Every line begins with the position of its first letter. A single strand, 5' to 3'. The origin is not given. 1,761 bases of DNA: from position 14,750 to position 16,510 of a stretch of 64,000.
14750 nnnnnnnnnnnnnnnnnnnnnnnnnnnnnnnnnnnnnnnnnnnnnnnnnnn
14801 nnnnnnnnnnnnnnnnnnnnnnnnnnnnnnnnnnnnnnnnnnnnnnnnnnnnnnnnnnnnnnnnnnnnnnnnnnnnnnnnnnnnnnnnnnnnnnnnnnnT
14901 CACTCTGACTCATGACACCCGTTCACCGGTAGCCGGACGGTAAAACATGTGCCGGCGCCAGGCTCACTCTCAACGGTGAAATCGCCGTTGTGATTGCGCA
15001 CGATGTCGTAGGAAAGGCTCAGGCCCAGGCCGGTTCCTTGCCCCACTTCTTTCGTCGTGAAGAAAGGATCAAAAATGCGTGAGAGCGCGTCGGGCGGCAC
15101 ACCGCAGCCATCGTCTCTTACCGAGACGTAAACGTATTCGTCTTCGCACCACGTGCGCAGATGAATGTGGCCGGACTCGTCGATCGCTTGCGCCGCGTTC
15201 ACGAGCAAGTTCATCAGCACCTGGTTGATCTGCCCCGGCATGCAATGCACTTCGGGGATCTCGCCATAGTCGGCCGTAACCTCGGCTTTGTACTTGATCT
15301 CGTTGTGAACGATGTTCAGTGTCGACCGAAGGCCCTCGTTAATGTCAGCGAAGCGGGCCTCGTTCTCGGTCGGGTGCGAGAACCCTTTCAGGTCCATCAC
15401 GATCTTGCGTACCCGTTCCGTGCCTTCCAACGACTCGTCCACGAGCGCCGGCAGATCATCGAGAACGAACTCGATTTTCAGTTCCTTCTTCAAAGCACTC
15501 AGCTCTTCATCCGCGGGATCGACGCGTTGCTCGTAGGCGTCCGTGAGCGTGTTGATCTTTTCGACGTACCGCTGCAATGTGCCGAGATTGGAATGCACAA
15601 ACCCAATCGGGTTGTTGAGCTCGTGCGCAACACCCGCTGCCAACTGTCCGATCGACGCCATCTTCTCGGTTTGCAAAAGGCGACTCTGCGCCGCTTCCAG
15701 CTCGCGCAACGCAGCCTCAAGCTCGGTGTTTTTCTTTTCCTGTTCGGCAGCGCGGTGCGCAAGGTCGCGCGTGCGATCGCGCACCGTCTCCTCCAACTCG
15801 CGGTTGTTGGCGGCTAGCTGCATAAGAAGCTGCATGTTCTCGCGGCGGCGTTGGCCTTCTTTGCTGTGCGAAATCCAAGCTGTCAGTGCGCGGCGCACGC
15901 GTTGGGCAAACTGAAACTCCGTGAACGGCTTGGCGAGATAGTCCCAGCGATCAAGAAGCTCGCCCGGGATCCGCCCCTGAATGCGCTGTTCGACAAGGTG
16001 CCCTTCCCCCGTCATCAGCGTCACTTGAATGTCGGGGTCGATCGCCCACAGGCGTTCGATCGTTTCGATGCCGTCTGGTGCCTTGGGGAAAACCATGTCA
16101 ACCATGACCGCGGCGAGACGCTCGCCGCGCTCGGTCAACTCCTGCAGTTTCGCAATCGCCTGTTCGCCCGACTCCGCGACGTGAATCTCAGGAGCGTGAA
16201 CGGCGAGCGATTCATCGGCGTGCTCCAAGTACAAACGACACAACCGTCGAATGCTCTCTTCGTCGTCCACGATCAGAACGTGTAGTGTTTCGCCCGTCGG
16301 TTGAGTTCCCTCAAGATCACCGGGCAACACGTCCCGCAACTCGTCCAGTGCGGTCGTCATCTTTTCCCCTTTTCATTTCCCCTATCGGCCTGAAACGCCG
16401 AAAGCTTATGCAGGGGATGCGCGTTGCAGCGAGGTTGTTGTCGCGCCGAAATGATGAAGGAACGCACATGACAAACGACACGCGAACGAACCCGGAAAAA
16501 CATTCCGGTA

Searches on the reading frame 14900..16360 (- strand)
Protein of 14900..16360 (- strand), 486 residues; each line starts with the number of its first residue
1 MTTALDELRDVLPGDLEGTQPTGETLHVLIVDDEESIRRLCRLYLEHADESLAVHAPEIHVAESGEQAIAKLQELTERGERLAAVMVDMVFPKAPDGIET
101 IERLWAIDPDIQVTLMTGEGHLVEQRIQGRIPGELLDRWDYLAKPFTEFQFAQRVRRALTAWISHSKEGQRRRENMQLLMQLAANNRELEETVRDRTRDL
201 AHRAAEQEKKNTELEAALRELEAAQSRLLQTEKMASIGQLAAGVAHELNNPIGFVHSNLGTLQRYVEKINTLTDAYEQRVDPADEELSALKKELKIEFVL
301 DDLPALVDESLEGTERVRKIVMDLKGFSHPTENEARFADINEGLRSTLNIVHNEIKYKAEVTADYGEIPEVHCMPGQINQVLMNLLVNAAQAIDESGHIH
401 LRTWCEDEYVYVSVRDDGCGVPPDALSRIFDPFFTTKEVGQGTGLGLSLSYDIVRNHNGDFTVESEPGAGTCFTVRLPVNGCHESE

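Call 57: search_protein_families(library=pfam, proteins=[window:14900-16360:-], max_evalue=0.5)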
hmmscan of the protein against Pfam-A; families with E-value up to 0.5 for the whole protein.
window:14900-16360:- (486 aa): 8 families
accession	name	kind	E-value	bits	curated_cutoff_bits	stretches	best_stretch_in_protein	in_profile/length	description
PF02518.31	HATPase_c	-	4.9e-28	98.2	26.4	1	377-479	5-109/111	Histidine kinase-, DNA gyrase B-, and HSP90-like ATPase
PF00072.30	Response_reg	-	3.6e-10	40.4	30.2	1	28-155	1-110/111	Response regulator receiver domain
PF00512.31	HisKA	-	0.00013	22.3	26.9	1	238-288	3-48/66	His Kinase A (phospho-acceptor) domain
PF13581.12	HATPase_c_2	-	0.0037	17.7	27.4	1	386-457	43-112/127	Histidine kinase-like ATPase domain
PF14501.12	HATPase_c_5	-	0.0059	16.9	22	1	378-466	6-91/102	GHKL domain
PF04340.18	DUF484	-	0.017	15.3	24.2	1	170-233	57-120/219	Protein of unknown function, DUF484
PF18874.5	QPE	-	0.12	13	25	1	47-66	20-39/44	QPE domain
PF21097.3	SR_plectin_7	-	0.13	13.2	27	1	192-228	34-70/116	Spectrin repeat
